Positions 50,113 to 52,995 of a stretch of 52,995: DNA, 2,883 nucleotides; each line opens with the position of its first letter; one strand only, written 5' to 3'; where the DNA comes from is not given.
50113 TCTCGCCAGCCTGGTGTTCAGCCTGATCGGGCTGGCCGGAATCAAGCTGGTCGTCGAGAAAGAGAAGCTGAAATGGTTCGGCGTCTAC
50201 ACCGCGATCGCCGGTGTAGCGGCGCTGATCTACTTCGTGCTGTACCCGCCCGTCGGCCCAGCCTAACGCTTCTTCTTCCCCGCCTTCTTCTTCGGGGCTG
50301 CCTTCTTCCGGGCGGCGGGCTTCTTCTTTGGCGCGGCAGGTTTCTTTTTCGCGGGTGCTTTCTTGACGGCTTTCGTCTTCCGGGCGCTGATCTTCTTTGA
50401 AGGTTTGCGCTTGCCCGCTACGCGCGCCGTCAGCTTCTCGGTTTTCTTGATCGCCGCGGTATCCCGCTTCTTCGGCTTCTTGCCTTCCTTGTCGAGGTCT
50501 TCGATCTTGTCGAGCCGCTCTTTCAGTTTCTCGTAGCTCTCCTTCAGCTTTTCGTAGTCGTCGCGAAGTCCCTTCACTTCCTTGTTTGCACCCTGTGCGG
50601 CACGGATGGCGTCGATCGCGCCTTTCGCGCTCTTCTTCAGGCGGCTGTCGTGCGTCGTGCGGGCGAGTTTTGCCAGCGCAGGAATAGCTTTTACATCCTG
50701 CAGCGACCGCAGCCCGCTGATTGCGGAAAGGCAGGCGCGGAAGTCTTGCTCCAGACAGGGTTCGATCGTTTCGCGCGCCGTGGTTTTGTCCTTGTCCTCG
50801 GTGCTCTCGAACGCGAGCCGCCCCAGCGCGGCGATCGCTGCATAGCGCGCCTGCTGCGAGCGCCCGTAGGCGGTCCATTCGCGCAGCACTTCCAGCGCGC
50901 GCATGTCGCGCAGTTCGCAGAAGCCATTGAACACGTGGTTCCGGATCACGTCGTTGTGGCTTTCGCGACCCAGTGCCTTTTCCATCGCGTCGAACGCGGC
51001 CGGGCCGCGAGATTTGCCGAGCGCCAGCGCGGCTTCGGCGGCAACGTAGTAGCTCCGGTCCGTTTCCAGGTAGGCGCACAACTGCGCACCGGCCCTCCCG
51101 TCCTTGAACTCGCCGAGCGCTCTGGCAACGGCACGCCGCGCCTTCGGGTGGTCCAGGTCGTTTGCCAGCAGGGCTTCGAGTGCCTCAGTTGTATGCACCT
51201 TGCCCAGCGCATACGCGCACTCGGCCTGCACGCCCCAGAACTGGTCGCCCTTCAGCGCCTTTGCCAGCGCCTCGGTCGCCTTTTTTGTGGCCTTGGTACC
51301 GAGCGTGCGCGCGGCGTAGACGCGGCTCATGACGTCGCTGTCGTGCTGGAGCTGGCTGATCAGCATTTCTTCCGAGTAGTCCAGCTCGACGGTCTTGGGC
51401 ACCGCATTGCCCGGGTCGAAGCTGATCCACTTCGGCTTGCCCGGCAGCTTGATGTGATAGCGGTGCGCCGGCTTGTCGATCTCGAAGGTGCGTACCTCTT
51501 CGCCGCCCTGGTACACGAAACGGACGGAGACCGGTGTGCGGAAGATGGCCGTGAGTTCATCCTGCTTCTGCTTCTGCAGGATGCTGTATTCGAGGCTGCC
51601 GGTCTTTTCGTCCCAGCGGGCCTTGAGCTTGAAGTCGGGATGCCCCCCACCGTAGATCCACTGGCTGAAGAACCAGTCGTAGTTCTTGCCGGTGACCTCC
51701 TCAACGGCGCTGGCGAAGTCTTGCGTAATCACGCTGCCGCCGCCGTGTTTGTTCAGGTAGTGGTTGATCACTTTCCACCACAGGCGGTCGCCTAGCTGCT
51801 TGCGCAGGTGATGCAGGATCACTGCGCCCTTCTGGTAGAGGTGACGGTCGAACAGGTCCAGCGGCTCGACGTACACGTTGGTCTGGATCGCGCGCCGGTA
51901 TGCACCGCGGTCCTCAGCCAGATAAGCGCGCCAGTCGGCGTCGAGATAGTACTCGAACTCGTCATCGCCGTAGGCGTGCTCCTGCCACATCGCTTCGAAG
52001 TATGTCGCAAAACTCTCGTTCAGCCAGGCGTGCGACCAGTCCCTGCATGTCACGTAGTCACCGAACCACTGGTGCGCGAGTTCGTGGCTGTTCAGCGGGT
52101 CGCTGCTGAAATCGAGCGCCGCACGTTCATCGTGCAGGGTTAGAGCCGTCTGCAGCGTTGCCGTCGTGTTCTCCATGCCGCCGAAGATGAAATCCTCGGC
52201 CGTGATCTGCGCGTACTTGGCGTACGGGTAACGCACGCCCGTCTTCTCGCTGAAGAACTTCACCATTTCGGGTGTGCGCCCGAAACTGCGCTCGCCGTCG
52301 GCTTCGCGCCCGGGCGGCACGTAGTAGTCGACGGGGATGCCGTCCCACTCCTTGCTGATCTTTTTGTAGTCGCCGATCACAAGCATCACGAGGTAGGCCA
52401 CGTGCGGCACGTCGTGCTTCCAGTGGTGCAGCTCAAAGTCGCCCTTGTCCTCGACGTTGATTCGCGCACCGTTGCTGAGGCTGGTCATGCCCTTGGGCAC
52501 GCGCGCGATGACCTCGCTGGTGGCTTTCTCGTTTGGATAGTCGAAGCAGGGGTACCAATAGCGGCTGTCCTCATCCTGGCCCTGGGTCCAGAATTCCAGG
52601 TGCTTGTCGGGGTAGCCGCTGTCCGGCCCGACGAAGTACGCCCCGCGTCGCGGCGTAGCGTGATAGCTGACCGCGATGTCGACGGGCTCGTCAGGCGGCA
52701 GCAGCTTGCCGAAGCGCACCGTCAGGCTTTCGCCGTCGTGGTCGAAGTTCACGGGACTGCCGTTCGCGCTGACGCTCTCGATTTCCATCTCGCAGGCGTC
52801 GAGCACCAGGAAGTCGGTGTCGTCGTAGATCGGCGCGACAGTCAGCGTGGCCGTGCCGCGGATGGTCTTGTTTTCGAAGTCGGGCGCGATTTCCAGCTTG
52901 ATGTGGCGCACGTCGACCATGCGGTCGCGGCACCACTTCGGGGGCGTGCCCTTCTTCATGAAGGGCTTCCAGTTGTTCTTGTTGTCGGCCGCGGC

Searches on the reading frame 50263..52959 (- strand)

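Call 35: search_protein_families(library=pfam, proteins=[window:50263-52959:-], max_evalue=0.0001)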
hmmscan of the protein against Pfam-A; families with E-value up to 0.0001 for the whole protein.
window:50263-52959:- (898 aa): 4 families
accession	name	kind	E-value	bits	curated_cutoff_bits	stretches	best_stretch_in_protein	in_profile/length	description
PF01433.26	Peptidase_M1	-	4.3e-45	154.4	27.7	1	227-434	4-218/218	Peptidase family M1 domain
PF13646.12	HEAT_2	-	3.6e-26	91.7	27.7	2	603-673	12-80/88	HEAT repeats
PF17900.6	Peptidase_M1_N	-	3.1e-23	83.3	25.8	1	19-190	4-186/186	Peptidase M1 N-terminal domain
PF03130.22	HEAT_PBS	-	4.6e-15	54.8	20.9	0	608-632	2-26/27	PBS lyase HEAT-like repeat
